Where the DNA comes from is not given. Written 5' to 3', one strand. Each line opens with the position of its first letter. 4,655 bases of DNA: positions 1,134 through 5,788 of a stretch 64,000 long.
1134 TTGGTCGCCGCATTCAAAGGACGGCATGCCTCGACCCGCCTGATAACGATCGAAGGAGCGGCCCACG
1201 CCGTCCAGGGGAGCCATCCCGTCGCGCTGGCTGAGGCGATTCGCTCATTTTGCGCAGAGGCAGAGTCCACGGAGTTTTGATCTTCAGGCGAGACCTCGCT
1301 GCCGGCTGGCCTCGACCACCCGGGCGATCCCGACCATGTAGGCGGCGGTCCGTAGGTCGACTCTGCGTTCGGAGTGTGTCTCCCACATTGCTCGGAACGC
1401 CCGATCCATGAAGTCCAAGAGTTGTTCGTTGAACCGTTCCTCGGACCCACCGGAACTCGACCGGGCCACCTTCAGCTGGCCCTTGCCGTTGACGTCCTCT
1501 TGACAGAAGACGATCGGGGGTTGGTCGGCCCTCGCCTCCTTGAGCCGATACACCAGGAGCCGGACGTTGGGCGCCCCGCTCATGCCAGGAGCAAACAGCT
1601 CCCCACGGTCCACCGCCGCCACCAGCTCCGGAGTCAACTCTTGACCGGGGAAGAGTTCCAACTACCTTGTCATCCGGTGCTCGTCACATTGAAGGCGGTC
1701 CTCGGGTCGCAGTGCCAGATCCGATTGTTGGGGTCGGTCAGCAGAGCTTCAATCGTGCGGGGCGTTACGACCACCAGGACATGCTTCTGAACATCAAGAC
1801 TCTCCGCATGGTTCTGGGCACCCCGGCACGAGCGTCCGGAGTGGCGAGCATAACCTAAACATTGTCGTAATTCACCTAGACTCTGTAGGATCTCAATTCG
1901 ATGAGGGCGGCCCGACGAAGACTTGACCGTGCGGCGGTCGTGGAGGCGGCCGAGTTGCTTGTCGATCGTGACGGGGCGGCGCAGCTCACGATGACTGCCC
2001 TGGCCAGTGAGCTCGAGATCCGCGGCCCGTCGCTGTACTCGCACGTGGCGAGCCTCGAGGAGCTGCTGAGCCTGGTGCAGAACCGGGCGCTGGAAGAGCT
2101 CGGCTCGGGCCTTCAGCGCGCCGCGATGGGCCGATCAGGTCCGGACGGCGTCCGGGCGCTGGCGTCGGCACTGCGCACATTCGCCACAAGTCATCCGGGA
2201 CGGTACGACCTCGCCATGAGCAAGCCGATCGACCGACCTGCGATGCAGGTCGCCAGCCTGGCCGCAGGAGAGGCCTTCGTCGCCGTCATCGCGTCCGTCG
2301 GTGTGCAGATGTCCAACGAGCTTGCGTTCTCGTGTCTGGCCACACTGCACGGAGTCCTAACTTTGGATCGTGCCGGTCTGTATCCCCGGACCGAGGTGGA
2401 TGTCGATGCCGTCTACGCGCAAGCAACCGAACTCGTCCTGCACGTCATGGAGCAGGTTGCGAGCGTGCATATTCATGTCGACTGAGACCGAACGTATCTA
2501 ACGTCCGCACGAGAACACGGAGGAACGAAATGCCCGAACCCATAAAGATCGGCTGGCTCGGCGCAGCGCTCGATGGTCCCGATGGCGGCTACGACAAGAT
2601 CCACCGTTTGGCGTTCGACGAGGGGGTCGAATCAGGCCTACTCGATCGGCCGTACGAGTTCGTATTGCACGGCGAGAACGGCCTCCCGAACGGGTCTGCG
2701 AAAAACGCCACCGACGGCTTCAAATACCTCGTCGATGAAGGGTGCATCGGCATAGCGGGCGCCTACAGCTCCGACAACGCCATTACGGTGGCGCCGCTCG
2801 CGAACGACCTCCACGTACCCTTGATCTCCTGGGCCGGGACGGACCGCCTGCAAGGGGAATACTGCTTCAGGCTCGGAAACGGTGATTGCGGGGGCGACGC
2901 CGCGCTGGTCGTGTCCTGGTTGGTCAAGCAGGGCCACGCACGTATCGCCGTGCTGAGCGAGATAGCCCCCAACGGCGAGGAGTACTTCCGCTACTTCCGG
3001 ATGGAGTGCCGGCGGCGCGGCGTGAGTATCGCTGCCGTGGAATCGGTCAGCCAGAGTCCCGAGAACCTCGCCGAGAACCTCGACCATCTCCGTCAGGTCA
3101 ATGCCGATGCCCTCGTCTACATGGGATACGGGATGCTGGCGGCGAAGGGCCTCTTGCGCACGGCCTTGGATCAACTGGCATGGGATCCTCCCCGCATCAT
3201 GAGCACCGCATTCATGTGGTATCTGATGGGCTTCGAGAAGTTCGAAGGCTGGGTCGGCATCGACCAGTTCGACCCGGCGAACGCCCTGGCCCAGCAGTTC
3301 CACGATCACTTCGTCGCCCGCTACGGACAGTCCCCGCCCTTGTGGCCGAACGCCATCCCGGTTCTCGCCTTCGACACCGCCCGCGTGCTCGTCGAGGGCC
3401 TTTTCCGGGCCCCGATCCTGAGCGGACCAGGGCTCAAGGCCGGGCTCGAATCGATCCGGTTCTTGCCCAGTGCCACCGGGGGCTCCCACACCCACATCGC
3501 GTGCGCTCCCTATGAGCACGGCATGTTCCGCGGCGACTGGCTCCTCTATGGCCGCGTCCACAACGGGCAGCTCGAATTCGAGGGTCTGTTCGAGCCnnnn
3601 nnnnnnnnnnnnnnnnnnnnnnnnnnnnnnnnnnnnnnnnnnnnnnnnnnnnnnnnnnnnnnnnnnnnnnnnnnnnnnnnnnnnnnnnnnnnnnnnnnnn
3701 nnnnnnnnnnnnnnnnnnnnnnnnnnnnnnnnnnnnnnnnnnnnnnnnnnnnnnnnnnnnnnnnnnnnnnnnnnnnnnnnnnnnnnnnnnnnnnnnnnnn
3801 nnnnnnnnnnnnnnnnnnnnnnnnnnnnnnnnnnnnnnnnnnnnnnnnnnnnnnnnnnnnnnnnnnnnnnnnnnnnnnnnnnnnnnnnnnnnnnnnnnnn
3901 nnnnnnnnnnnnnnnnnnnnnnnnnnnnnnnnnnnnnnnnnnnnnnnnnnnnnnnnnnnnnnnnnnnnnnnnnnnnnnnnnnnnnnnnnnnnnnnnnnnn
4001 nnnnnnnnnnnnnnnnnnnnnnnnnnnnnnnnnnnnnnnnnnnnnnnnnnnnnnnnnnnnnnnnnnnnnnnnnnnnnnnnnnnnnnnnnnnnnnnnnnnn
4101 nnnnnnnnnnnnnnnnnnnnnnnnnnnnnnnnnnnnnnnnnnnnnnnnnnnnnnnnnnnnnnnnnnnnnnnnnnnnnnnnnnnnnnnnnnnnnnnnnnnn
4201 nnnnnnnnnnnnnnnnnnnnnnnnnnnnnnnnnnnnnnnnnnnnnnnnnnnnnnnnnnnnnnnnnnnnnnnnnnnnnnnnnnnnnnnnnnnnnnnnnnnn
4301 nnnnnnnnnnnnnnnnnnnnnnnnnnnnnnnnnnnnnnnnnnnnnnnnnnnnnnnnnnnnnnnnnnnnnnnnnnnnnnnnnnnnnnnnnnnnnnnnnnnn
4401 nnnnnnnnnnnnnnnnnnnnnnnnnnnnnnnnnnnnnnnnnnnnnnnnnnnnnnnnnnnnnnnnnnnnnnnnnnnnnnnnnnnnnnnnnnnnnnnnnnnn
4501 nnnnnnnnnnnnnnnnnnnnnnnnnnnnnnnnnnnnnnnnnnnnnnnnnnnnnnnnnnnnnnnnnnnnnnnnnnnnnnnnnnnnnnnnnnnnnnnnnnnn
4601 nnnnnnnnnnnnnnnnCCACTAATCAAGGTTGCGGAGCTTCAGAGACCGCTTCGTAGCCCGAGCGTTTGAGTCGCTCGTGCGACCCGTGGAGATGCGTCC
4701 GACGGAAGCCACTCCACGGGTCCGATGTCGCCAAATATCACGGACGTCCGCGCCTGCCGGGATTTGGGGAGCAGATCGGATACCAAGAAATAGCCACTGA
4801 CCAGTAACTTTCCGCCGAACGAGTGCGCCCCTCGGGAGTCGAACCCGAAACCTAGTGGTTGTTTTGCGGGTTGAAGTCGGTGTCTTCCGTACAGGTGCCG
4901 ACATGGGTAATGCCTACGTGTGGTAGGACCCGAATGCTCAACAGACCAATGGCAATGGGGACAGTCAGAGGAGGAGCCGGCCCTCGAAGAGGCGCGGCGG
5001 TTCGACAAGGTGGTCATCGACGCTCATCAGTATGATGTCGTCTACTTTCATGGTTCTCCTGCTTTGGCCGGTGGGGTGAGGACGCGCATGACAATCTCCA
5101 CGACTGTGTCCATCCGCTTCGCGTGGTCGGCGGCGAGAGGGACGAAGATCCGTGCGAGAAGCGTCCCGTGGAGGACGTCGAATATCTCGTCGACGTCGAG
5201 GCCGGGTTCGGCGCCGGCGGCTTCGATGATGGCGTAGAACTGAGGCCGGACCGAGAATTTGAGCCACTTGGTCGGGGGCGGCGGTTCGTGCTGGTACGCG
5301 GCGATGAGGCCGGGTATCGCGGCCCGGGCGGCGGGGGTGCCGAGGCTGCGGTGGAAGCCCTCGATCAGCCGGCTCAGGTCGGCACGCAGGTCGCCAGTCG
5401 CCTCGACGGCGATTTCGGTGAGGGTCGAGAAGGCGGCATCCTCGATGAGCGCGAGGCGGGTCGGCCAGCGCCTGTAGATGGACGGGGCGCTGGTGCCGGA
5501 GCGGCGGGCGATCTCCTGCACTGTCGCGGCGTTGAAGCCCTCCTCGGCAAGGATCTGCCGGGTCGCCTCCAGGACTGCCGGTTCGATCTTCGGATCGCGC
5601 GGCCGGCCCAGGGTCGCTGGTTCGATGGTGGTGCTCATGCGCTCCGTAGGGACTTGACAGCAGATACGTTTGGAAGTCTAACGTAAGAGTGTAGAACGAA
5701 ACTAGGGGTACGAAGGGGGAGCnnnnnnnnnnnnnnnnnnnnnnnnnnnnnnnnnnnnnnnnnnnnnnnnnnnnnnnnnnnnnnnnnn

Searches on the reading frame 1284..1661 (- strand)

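Call 11: search_protein_families(library=pfam, proteins=[window:1284-1661:-])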
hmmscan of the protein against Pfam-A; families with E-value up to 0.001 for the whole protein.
window:1284-1661:- (125 aa): 1 family
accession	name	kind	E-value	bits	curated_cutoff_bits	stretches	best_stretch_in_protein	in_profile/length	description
PF00208.27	ELFV_dehydrog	-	1.8e-07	31.5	23.4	1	72-123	190-241/241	Glutamate/Leucine/Phenylalanine/Valine dehydrogenase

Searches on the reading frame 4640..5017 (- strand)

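Call 12: search_protein_families(library=pfam, proteins=[window:4640-5017:-])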
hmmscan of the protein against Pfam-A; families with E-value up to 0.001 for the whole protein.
window:4640-5017:- (125 aa): 0 families

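Call 59: search_protein_families(library=pfam, proteins=[window:4640-5017:-], max_evalue=1)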
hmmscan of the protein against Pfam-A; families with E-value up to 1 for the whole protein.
window:4640-5017:- (125 aa): 1 family
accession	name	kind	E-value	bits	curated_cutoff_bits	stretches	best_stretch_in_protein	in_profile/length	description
PF12760.12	Zn_ribbon_IS1595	-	0.12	12.7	25.4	1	17-41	19-42/46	Transposase zinc-ribbon domain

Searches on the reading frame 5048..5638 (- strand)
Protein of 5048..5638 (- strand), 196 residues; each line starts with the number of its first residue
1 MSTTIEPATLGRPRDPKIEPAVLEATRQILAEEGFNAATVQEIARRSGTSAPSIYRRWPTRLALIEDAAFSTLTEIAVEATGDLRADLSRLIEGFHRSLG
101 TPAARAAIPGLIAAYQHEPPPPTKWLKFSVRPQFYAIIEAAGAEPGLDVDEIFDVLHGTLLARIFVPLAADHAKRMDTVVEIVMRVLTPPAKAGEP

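Call 11: search_protein_families(library=pfam, proteins=[window:5048-5638:-])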
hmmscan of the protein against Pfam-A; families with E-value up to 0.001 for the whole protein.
window:5048-5638:- (196 aa): 2 families
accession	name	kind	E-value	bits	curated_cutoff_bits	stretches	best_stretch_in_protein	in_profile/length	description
PF00440.29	TetR_N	-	4.1e-13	49.3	24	1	23-67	2-46/47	Bacterial regulatory proteins, tetR family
PF16859.10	TetR_C_11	-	2.4e-12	47.7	32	1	79-182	2-112/113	Tetracyclin repressor-like, C-terminal domain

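Call 37: search_protein_families(library=ncbifam, proteins=[window:5048-5638:-], max_evalue=0.00001)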
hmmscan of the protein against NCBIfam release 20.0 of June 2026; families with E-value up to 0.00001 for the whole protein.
window:5048-5638:- (196 aa): 1 family
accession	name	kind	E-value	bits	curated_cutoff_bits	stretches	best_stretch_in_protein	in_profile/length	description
NF050111.1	TransRegSACE7040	equivalog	2e-06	27.9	250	1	21-68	5-52/186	SACE_7040 family transcriptional regulator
